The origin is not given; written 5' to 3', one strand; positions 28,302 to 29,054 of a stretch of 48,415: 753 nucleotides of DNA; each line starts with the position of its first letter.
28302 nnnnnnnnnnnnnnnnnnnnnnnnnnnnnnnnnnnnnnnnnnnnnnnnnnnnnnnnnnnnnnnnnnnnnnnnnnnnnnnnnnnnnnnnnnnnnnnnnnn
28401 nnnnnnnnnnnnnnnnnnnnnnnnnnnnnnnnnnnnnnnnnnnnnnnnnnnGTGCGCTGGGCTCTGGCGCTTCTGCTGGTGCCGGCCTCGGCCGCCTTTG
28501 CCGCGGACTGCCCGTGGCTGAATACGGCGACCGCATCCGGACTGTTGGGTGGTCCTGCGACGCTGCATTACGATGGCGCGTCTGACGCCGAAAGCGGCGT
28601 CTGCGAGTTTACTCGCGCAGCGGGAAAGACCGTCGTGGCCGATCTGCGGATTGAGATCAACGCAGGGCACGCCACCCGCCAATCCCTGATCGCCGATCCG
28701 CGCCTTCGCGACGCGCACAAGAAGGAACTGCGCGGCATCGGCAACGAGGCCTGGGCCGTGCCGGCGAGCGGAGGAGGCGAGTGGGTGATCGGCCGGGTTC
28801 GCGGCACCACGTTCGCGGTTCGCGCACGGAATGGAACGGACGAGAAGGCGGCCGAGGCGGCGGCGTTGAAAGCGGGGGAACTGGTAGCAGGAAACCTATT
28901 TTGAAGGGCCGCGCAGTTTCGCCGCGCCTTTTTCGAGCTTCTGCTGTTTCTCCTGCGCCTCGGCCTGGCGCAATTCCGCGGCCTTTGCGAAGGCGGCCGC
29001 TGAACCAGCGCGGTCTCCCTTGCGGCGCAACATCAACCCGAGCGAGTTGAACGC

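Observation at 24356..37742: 13.4-kb block in which all eight products are exported or membrane-anchored: candidate undescribed envelope system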

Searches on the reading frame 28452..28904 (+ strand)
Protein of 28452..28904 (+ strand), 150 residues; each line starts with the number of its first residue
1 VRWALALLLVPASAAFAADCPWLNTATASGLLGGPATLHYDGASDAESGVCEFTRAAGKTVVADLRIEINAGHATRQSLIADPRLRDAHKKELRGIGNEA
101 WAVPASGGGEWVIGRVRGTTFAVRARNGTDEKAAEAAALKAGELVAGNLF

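Call 4: search_protein_families(library=pfam, proteins=[window:28452-28904:+], max_evalue=0.01)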
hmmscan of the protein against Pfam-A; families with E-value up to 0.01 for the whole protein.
window:28452-28904:+ (150 aa): 0 families

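Call 5: search_protein_families(library=ncbifam, proteins=[window:28452-28904:+], max_evalue=0.01)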
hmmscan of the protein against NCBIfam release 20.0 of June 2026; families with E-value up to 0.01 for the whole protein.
window:28452-28904:+ (150 aa): 0 families

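Call 39: search_protein_families(library=pfam, proteins=[window:28452-28904:+], max_evalue=10)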
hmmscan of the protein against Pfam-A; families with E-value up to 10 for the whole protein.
window:28452-28904:+ (150 aa): 0 families

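Call 96: search_solved_structures(query=A7, max_evalue=5)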
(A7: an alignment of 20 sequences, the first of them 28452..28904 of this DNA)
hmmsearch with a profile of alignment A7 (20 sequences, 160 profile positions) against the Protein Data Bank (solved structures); distinct sequences matched with E-value up to 5: 17.
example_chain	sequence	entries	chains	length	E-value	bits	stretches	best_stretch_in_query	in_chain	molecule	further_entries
2vtu_J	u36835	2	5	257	0.0023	21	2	111-157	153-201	MS2 COAT PROTEIN | COAT PROTEIN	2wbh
9oh5_A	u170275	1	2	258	0.062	16.3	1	111-157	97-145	MS2 CPM58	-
1frs_A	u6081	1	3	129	0.44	13.6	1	109-157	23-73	BACTERIOPHAGE FR CAPSID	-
2bq5_A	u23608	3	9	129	0.83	12.7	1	110-157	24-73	COAT PROTEIN | MS2 COAT PROTEIN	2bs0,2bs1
2bny_A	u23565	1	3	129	0.83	12.7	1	110-157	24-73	MS2 COAT PROTEIN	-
2m0t_A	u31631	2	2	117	0.84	12.7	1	100-142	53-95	Na(+)/H(+) exchange regulatory cofactor NHE-RF1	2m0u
1msc_A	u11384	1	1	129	0.84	12.7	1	110-157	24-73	BACTERIOPHAGE MS2 COAT PROTEIN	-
1bms_A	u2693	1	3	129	0.84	12.7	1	110-157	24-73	BACTERIOPHAGE MS2 CAPSID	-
2b2d_A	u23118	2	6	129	0.85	12.6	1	110-157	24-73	Coat protein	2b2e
1zse_A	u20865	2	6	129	0.85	12.6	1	110-157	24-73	Coat protein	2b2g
1u1y_A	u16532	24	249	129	0.85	12.6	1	110-157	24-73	Coat protein | PROTEIN (BACTERIOPHAGE MS2 COAT PROTEIN) | PROTEIN (RNA BACTERIOPHAGE MS2 COAT PROTEIN)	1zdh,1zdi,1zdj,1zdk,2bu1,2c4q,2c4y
1mst_A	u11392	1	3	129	0.86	12.6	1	110-157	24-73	BACTERIOPHAGE MS2 CAPSID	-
5tc1_A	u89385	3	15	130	0.86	12.6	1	110-157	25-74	Capsid protein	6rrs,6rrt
1aq3_A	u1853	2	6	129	1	12.4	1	110-157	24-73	PROTEIN (BACTERIOPHAGE MS2 COAT PROTEIN) | BACTERIOPHAGE MS2 CAPSID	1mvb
9rxq_A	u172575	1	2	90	1.2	12.1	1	100-140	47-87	Na(+)/H(+) exchange regulatory cofactor NHE-RF1,Solute carrier family 22 member 12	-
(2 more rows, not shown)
